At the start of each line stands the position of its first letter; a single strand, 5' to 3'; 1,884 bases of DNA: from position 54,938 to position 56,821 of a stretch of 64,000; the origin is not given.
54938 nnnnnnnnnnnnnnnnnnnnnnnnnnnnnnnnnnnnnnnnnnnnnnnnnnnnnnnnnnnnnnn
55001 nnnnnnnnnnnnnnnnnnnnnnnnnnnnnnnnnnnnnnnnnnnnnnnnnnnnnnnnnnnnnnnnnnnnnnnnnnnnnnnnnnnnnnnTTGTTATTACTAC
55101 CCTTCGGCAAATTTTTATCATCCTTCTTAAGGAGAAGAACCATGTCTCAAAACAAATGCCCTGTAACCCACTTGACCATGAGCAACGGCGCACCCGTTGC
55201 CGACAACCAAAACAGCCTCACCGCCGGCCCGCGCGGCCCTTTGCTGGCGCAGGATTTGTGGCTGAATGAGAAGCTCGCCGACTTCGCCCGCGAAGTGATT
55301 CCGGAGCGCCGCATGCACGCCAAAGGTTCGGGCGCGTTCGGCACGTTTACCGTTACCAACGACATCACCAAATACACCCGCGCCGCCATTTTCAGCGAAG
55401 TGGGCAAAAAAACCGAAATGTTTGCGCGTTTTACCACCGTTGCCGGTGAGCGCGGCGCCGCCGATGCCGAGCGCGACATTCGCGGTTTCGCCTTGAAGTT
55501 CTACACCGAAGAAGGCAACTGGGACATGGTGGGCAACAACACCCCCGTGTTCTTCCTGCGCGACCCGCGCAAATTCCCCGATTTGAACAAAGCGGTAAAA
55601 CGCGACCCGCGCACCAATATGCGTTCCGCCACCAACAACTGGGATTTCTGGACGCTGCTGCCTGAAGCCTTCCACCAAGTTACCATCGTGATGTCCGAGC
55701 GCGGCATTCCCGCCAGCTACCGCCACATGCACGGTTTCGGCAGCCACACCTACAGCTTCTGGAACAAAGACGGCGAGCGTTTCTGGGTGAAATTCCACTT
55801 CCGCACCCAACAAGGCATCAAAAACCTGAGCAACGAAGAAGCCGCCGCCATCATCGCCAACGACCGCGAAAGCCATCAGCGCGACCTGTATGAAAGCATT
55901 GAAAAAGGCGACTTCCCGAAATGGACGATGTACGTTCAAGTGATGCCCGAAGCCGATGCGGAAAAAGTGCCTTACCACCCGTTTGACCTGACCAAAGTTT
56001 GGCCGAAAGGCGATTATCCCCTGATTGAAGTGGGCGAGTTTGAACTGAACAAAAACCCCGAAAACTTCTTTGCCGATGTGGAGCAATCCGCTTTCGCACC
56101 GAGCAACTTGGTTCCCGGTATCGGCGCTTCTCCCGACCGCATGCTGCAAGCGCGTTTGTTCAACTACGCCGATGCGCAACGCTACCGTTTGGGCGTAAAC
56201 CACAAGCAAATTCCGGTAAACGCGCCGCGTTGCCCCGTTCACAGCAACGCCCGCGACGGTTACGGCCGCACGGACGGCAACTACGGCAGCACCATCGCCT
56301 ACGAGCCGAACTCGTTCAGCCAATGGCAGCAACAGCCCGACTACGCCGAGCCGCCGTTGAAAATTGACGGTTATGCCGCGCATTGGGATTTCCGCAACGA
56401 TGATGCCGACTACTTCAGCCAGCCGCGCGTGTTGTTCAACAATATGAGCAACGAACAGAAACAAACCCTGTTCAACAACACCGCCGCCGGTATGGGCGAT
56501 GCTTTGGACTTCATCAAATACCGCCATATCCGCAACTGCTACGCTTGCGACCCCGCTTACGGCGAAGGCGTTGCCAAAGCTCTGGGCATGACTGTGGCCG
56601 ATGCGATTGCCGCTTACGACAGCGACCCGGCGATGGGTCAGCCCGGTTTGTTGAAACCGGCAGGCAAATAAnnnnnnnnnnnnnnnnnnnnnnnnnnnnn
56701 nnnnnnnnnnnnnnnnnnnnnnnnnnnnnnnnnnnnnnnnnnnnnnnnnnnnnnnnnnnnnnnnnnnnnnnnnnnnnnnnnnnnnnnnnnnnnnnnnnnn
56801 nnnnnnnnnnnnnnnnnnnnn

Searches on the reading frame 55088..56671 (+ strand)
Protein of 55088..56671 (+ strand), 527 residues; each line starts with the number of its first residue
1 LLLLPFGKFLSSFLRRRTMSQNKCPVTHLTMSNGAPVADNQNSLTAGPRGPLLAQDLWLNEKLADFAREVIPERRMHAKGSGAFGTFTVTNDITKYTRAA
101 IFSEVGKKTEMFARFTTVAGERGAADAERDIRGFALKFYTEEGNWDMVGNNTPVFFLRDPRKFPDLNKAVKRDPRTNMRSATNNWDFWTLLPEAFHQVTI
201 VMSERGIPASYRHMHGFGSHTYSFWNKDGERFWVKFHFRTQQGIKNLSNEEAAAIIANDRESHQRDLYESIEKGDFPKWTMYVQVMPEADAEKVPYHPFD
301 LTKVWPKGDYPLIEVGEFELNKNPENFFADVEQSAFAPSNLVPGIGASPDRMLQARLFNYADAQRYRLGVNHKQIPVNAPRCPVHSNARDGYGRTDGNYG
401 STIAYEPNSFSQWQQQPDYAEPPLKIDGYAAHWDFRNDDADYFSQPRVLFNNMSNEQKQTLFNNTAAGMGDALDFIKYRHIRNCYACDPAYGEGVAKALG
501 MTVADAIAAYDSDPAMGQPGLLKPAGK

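Call 33: search_protein_families(library=pfam, proteins=[window:55088-56671:+], max_evalue=0.00001)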
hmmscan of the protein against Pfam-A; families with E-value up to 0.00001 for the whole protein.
window:55088-56671:+ (527 aa): 2 families
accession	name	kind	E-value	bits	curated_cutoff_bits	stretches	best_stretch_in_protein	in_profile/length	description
PF00199.24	Catalase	-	4.9e-188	625.4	25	1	30-411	1-382/383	Catalase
PF06628.17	Catalase-rel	-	3.6e-19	69.1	30.1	1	438-499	3-65/65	Catalase-related immune-responsive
